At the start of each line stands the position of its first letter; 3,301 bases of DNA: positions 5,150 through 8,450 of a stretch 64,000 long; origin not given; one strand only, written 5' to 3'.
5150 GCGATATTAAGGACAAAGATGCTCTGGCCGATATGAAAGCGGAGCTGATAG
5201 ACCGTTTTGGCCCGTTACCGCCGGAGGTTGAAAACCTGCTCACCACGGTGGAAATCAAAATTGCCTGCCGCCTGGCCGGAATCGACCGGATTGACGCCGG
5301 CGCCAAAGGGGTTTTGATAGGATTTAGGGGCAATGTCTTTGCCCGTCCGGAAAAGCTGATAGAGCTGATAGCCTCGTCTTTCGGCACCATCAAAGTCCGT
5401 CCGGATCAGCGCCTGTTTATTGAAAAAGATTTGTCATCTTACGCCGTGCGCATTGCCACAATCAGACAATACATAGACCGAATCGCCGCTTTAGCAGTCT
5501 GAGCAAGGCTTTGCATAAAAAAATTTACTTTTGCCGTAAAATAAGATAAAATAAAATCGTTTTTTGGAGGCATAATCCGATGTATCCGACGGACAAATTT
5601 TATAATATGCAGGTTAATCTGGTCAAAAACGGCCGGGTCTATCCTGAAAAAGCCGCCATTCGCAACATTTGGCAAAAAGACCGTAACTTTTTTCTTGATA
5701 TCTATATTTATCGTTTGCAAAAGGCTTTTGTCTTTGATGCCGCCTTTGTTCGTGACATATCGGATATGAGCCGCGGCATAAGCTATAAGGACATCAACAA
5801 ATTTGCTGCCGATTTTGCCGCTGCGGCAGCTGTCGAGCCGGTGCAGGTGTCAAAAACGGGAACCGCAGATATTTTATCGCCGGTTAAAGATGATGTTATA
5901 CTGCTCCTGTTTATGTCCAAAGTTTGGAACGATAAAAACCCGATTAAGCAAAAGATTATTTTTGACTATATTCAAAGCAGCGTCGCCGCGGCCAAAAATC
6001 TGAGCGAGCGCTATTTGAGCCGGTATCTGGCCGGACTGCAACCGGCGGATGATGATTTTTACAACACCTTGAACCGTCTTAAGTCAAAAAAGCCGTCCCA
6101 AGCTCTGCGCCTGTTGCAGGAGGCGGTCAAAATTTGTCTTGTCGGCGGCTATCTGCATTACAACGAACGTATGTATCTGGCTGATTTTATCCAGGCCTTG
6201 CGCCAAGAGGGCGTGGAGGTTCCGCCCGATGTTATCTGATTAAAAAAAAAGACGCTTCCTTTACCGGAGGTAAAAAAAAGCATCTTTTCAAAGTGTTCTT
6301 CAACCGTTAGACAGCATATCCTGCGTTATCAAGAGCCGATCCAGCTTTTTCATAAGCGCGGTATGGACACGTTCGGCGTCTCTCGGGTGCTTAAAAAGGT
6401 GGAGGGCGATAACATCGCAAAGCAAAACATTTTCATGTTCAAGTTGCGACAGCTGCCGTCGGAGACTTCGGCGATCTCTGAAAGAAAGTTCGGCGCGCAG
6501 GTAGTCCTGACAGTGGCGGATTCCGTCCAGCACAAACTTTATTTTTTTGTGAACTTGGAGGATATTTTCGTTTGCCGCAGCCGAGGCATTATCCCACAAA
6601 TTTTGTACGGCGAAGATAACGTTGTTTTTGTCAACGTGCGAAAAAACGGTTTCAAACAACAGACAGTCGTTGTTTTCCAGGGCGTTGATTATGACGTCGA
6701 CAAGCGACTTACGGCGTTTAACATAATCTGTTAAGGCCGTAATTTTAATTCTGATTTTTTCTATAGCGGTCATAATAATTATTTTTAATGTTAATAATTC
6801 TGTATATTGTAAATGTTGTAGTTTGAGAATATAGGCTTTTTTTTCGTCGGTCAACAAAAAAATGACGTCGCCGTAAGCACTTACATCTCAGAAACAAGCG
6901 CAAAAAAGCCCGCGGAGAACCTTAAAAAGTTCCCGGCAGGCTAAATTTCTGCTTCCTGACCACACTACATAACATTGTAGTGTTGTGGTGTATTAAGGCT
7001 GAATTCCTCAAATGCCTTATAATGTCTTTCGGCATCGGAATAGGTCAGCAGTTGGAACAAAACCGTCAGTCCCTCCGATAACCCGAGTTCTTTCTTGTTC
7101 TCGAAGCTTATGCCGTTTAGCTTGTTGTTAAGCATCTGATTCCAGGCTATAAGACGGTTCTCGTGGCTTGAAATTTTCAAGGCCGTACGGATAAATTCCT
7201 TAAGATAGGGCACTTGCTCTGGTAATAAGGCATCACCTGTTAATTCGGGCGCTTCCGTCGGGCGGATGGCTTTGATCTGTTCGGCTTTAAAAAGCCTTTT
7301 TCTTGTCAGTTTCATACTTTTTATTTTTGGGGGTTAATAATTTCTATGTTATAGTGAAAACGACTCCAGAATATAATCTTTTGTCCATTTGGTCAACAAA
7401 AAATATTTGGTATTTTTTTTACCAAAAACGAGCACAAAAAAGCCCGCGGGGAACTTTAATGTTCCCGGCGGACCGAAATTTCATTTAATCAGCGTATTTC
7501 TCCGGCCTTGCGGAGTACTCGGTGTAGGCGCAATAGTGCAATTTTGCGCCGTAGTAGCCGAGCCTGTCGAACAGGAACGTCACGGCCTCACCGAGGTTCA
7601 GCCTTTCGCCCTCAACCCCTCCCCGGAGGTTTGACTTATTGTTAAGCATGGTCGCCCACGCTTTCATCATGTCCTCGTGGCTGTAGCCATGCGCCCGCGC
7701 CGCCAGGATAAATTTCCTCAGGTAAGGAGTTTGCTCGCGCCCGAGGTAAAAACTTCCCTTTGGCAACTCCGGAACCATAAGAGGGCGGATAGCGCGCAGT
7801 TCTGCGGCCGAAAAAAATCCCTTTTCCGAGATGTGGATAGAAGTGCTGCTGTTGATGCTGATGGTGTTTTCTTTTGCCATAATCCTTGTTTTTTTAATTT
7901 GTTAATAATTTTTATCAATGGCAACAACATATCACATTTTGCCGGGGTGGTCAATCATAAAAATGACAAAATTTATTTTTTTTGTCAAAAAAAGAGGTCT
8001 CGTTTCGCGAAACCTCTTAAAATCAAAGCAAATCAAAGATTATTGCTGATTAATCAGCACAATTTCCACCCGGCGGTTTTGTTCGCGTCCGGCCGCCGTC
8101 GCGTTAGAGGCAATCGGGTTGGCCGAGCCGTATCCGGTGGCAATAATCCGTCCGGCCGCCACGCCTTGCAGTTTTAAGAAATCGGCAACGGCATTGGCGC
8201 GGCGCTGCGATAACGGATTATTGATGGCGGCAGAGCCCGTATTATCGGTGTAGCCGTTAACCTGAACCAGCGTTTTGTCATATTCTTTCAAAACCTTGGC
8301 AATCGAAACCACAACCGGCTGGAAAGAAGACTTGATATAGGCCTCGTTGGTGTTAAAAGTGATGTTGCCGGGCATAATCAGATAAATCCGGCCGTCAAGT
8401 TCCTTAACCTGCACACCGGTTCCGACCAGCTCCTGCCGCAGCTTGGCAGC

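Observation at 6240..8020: Three tandem small-ORF cassettes whose non-coding scaffold is better conserved than their proteins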

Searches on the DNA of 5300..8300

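Call 67: search_rna_families(source=window, start=5300, end=8300, threshold=evalue, max_evalue=1)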
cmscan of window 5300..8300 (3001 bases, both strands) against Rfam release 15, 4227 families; matches with E-value up to 1: 1.
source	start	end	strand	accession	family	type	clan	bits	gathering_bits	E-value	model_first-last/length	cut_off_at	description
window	7958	8020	-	RF02451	ncr1241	Gene; sRNA;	-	24.4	60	0.45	1-63/63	no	Bacillus sRNA ncr1241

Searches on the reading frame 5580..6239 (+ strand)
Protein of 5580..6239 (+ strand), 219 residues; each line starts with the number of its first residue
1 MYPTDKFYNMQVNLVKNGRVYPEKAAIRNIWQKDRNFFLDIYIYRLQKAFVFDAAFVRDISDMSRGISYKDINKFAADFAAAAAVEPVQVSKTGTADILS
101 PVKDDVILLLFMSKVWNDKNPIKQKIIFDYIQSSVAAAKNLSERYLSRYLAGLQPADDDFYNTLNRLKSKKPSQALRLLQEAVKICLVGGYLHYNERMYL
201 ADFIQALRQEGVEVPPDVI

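Call 5: search_protein_families(library=pfam, proteins=[window:5580-6239:+], max_evalue=1)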
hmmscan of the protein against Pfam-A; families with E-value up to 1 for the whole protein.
window:5580-6239:+ (219 aa): 2 families
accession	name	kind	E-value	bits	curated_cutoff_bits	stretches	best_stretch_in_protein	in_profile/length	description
PF22388.2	DUF6974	-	0.0095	16.5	26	1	94-153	28-88/104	Domain of unknown function (DUF6974)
PF13034.12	DUF3895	-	0.048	14.3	25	1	121-146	3-29/77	Protein of unknown function (DUF3895)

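Call 9: search_protein_families(library=ncbifam, proteins=[window:5580-6239:+], max_evalue=1)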
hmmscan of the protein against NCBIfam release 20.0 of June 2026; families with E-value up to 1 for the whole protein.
window:5580-6239:+ (219 aa): 0 families

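Call 10: search_protein_families(library=phrogs, proteins=[window:5580-6239:+], max_evalue=1)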
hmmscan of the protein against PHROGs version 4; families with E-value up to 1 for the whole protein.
window:5580-6239:+ (219 aa): 1 family
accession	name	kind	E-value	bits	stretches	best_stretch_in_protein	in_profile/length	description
phrog_4368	-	unknown function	0.45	9.4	1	46-109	474-538/840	-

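Call 11: search_protein_families(library=padloc, proteins=[window:5580-6239:+], max_evalue=1)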
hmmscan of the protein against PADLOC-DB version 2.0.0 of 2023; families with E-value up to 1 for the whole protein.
window:5580-6239:+ (219 aa): 0 families

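Call 19: find_encoding_contigs(protein=window:5580-6239:+, flank=10000, max_places=10)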
Protein window:5580-6239:+ (219 aa): 2 contigs read that carry it; 2 places shown.
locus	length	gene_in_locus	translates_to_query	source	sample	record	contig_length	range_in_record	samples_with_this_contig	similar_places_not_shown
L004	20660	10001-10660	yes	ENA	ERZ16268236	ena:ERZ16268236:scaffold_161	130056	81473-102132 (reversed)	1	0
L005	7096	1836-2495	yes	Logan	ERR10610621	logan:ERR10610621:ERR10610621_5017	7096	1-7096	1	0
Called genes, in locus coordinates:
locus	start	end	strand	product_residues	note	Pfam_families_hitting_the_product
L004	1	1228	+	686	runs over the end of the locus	-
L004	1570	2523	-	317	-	PF01501:Glyco_transf_8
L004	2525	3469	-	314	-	-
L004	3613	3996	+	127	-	-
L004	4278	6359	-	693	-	PF17191:RecG_wedge, PF01336:tRNA_anti-codon (weak), PF00270:DEAD, PF04851:ResIII, PF00271:Helicase_C, PF19833:RecG_dom3_C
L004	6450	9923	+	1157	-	PF17757:UvrB_inter, PF21132:MFD_D3 (weak), PF02559:CarD_TRCF_RID, PF00270:DEAD, PF04851:ResIII, PF00271:Helicase_C, PF03461:TRCF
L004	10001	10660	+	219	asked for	-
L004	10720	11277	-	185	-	-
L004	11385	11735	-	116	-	-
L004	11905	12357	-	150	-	-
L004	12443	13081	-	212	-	PF13441:Gly-zipper_YMGG, PF13488:Gly-zipper_Omp (weak), PF00691:OmpA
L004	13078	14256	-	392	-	PF14691:Fer4_20, PF03486:HI0933_like (faint), PF07992:Pyr_redox_2, PF13450:NAD_binding_8, PF13738:Pyr_redox_3 (weak), PF00070:Pyr_redox (weak)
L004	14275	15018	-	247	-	PF00106:adh_short, PF05368:NmrA (faint), PF08659:KR, PF23441:SDR, PF01370:Epimerase, PF13460:NAD_binding_10, PF13561:adh_short_C2, PF16363:GDP_Man_Dehyd (faint)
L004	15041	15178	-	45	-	-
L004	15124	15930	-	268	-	PF00698:Acyl_transf_1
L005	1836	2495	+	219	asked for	-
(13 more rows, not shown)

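Call 79: search_protein_families(library=pfam, alignment_id=A8, max_evalue=1)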
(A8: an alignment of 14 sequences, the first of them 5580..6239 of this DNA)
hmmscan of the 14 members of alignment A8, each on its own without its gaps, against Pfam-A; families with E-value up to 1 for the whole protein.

A. member 1, window:5580-6239:+ (219 aa): 2 families
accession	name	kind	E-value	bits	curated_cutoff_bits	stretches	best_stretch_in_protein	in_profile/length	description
PF22388.2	DUF6974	-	0.0095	16.5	26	1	94-153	28-88/104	Domain of unknown function (DUF6974)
PF13034.12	DUF3895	-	0.048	14.3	25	1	121-146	3-29/77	Protein of unknown function (DUF3895)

B. families by the number of members that match (of 14 scanned): 19 families
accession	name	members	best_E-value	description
PF05099.18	TerB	13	3.4e-06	Tellurite resistance protein TerB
PF04391.17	DUF533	2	0.006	Protein of unknown function (DUF533)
PF05746.21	DALR_1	2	0.12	DALR anticodon binding domain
PF22388.2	DUF6974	1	0.0095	Domain of unknown function (DUF6974)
PF14474.11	RTC4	1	0.013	RTC4-like domain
PF01934.22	HepT-like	1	0.017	Ribonuclease HepT-like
PF05916.17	Sld5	1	0.026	GINS complex protein helical bundle domain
PF21826.1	DUF6887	1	0.034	Family of unknown function (DUF6887)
PF08769.17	Spo0A_C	1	0.038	Sporulation initiation factor Spo0A C terminal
PF14666.11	RICTOR_M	1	0.039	Rapamycin-insensitive companion of mTOR, middle domain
PF02847.23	MA3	1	0.04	MA3 domain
PF01087.27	GalP_UDP_transf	1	0.044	Galactose-1-phosphate uridyl transferase, N-terminal domain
PF13034.12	DUF3895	1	0.048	Protein of unknown function (DUF3895)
PF04794.17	YdjC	1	0.081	YdjC-like protein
PF22812.1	CR_prot_dom_plant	1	0.084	Plant cysteine-rich protein domain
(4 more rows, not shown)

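Call 80: search_solved_structures(query=A8, max_evalue=1)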
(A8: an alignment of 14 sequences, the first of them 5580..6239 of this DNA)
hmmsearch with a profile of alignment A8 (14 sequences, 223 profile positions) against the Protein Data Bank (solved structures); distinct sequences matched with E-value up to 1: 0.

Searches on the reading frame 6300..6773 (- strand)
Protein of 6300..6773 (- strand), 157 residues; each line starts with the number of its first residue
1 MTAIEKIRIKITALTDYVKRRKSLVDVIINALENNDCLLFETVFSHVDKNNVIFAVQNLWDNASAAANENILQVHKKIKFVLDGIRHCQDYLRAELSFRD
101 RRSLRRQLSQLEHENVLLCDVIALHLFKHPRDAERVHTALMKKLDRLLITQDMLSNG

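Call 5: search_protein_families(library=pfam, proteins=[window:6300-6773:-], max_evalue=1)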
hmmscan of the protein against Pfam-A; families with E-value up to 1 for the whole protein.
window:6300-6773:- (157 aa): 2 families
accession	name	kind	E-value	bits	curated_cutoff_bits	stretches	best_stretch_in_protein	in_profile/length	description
PF05729.18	NACHT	-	0.016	15.4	26.7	1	60-116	62-118/167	NACHT domain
PF08349.16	DUF1722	-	0.055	14.2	22.5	1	70-124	40-94/117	Protein of unknown function (DUF1722)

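Call 9: search_protein_families(library=ncbifam, proteins=[window:6300-6773:-], max_evalue=1)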
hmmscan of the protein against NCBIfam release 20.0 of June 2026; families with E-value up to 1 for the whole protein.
window:6300-6773:- (157 aa): 0 families

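Call 10: search_protein_families(library=phrogs, proteins=[window:6300-6773:-], max_evalue=1)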
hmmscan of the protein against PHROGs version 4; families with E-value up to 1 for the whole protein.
window:6300-6773:- (157 aa): 3 families
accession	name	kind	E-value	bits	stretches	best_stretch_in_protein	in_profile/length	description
phrog_957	-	head and packaging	0.14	13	1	58-117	55-112/121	head protein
phrog_9490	-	unknown function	0.23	12.5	1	51-98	70-116/146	-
phrog_2466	-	lysis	0.24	12.2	1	64-94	135-165/172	Rz-like spanin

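Call 11: search_protein_families(library=padloc, proteins=[window:6300-6773:-], max_evalue=1)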
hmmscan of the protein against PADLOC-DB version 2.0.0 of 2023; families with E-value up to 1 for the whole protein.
window:6300-6773:- (157 aa): 0 families

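Call 17: list_cluster_members(proteins=[P0001, P0002, window:6300-6773:-, window:5580-6239:+])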
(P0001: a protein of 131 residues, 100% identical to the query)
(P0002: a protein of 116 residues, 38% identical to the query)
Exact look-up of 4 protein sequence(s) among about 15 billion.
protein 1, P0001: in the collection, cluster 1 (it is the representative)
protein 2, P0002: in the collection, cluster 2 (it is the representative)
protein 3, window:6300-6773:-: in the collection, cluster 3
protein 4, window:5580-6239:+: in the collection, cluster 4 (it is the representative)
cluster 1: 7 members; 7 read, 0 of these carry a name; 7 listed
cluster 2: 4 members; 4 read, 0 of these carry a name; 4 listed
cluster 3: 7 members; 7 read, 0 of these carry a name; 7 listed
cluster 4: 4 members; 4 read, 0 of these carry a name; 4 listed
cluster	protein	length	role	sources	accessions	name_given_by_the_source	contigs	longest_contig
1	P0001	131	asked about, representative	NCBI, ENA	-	-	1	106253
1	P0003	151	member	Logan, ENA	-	-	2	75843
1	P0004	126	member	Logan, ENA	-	-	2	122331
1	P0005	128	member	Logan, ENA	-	-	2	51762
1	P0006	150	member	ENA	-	-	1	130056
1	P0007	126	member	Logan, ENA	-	-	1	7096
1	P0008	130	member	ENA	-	-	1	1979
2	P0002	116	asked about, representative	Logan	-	-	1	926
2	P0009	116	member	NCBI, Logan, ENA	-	-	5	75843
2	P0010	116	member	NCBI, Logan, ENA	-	-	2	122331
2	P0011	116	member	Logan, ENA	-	-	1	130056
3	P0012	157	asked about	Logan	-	-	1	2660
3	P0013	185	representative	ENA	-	-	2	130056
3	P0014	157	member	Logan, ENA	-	-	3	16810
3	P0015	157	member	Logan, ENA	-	-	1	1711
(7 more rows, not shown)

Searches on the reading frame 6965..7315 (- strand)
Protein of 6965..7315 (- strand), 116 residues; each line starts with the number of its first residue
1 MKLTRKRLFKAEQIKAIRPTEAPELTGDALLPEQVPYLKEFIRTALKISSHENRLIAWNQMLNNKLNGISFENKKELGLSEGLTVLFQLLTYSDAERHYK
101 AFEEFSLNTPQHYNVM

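Call 5: search_protein_families(library=pfam, proteins=[window:6965-7315:-], max_evalue=1)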
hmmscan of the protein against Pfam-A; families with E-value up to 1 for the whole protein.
window:6965-7315:- (116 aa): 0 families

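Call 9: search_protein_families(library=ncbifam, proteins=[window:6965-7315:-], max_evalue=1)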
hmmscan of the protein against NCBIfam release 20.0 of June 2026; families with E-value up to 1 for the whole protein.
window:6965-7315:- (116 aa): 0 families

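Call 10: search_protein_families(library=phrogs, proteins=[window:6965-7315:-], max_evalue=1)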
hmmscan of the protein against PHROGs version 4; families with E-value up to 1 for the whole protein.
window:6965-7315:- (116 aa): 2 families
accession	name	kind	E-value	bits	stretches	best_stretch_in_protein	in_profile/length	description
phrog_21955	-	unknown function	0.058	14.8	1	34-88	46-99/106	-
phrog_13981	-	unknown function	0.16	13.1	0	93-115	16-38/54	-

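Call 11: search_protein_families(library=padloc, proteins=[window:6965-7315:-], max_evalue=1)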
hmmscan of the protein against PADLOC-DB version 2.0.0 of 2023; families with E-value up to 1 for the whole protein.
window:6965-7315:- (116 aa): 0 families

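Call 18: find_encoding_contigs(protein=window:6965-7315:-, flank=10000, max_places=10)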
Protein window:6965-7315:- (116 aa): 3 contigs read that carry it; 3 places shown.
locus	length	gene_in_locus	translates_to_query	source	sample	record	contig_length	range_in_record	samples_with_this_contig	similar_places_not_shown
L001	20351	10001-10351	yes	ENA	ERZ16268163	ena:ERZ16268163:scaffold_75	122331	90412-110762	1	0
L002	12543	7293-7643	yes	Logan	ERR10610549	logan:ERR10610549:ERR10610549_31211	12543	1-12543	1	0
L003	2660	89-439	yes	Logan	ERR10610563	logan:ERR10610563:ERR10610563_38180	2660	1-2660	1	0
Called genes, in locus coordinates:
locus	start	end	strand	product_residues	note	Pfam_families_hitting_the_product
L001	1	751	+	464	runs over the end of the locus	PF03060:NMO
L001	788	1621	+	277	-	PF00106:adh_short, PF13561:adh_short_C2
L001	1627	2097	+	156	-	PF00364:Biotin_lipoyl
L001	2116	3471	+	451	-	PF00289:Biotin_carb_N, PF02655:ATP-grasp_3 (faint), PF02222:ATP-grasp, PF02786:CPSase_L_D2, PF07478:Dala_Dala_lig_C, PF02785:Biotin_carb_C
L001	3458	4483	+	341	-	PF08392:FAE1_CUT1_RppA (weak), PF00108:Thiolase_N (weak), PF08545:ACP_syn_III, PF08541:ACP_syn_III_C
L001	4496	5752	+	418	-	PF00109:ketoacyl-synt, PF00108:Thiolase_N (faint), PF02801:Ketoacyl-synt_C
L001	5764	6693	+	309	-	PF00698:Acyl_transf_1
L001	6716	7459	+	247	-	PF00106:adh_short, PF05368:NmrA (faint), PF08659:KR, PF23441:SDR, PF01370:Epimerase, PF13460:NAD_binding_10, PF13561:adh_short_C2, PF16363:GDP_Man_Dehyd (faint)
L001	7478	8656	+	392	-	PF14691:Fer4_20, PF03486:HI0933_like (faint), PF07992:Pyr_redox_2, PF13450:NAD_binding_8, PF13738:Pyr_redox_3 (weak), PF00070:Pyr_redox (weak)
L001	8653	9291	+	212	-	PF13441:Gly-zipper_YMGG, PF13488:Gly-zipper_Omp (weak), PF00691:OmpA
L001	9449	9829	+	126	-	-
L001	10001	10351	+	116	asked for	-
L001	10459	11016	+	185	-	-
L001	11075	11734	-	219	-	-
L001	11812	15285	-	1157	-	PF17757:UvrB_inter, PF21132:MFD_D3 (weak), PF02559:CarD_TRCF_RID, PF00270:DEAD, PF04851:ResIII, PF00271:Helicase_C, PF03461:TRCF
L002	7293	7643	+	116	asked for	-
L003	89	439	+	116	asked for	-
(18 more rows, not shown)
